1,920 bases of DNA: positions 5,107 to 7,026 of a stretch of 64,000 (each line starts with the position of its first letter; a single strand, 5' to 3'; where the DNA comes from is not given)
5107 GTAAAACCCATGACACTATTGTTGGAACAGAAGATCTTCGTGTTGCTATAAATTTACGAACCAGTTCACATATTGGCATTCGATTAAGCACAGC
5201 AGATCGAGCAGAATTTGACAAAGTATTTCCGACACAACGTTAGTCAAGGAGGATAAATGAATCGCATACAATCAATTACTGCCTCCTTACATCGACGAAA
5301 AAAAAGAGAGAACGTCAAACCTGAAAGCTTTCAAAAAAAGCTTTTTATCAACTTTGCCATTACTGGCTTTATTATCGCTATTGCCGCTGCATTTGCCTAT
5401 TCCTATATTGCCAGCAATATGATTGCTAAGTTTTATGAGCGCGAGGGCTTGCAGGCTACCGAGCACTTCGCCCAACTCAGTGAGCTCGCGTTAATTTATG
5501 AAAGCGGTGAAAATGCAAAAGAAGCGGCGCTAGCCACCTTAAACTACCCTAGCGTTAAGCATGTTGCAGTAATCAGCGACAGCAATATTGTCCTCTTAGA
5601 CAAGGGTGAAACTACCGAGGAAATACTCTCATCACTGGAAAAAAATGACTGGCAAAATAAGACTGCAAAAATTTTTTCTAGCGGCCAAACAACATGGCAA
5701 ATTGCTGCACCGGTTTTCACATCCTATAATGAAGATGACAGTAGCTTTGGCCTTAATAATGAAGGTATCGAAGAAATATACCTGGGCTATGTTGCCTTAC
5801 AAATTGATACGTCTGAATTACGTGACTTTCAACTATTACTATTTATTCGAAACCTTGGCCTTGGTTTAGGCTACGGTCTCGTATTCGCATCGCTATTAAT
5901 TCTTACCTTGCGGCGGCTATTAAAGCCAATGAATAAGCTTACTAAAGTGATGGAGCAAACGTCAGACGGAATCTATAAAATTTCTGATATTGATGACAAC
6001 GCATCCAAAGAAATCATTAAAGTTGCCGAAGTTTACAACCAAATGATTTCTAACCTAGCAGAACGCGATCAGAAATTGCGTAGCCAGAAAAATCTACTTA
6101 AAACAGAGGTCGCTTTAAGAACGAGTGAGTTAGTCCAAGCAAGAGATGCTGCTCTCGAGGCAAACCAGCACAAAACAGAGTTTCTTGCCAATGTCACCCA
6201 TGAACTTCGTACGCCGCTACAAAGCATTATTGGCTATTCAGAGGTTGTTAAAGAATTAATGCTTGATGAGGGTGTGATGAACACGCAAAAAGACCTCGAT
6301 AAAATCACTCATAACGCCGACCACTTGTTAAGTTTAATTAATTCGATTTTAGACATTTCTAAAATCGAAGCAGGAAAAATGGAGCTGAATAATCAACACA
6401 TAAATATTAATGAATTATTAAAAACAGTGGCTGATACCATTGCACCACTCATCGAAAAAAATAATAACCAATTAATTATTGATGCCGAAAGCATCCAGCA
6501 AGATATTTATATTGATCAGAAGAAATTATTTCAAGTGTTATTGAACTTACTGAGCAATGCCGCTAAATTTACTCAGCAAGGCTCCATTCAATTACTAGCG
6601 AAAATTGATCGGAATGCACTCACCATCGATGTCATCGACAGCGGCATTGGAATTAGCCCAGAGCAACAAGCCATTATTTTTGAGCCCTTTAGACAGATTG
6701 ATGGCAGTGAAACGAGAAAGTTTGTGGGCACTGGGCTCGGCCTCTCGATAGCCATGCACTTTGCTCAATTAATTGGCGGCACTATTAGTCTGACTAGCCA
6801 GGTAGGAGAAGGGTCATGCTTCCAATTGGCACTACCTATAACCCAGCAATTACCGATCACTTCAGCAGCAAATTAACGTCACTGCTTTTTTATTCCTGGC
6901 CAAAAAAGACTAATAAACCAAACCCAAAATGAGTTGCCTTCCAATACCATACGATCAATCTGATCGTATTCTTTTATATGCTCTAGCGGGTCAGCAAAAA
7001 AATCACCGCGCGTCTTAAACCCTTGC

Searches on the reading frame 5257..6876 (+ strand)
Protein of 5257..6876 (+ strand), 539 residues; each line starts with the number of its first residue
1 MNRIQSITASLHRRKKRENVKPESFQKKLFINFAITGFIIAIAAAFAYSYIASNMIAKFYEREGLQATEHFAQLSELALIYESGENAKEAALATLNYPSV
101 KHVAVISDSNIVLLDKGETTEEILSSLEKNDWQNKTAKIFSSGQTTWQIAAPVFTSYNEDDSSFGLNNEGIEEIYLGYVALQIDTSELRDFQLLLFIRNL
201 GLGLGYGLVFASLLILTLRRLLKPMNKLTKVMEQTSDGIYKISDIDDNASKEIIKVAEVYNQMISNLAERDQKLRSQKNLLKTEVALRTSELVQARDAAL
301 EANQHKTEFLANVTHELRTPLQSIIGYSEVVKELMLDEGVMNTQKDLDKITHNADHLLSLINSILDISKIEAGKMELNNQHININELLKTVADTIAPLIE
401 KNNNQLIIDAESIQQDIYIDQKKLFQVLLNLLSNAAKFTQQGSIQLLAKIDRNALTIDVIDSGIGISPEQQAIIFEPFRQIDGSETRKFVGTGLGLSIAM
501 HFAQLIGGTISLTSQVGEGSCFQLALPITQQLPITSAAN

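Call 15: find_encoding_contigs(protein=window:5257-6876:+, flank=10000, max_places=1)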
Protein window:5257-6876:+ (539 aa): 15 contigs read that carry it; 1 place shown.
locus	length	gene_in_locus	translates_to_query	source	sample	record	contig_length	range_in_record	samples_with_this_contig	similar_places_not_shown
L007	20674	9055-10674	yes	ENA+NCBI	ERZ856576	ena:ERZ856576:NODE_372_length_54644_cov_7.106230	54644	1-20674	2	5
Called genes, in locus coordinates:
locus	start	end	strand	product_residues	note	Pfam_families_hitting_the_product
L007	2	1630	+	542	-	?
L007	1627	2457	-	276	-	PF00285:Citrate_synt (weak)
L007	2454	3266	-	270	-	PF00285:Citrate_synt (weak)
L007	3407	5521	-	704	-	PF07715:Plug, PF00593:TonB_dep_Rec_b-barrel, PF14905:OMP_b-brl_3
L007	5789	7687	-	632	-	PF02776:TPP_enzyme_N, PF00205:TPP_enzyme_M, PF02775:TPP_enzyme_C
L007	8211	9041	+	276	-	PF04392:ABC_sub_bind (weak)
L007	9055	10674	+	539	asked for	PF09984:sCache_4 (weak), PF00512:HisKA, PF02518:HATPase_c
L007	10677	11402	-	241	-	PF00132:Hexapep, PF14602:Hexapep_2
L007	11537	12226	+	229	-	PF24675:NpmA (weak), PF02390:Methyltransf_4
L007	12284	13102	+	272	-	PF06426:SATase_N, PF00132:Hexapep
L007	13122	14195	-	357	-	PF01208:URO-D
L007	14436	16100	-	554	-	PF20703:nSTAND1 (weak), PF13191:AAA_16 (faint), PF13401:AAA_22, PF05036:SPOR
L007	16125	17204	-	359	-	PF13685:Fe-ADH_2 (weak), PF01761:DHQ_synthase, PF24621:DHQS_C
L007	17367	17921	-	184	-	PF13238:AAA_18 (weak), PF01202:SKI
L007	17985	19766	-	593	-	PF07660:STN, PF03958:Secretin_N, PF00263:Secretin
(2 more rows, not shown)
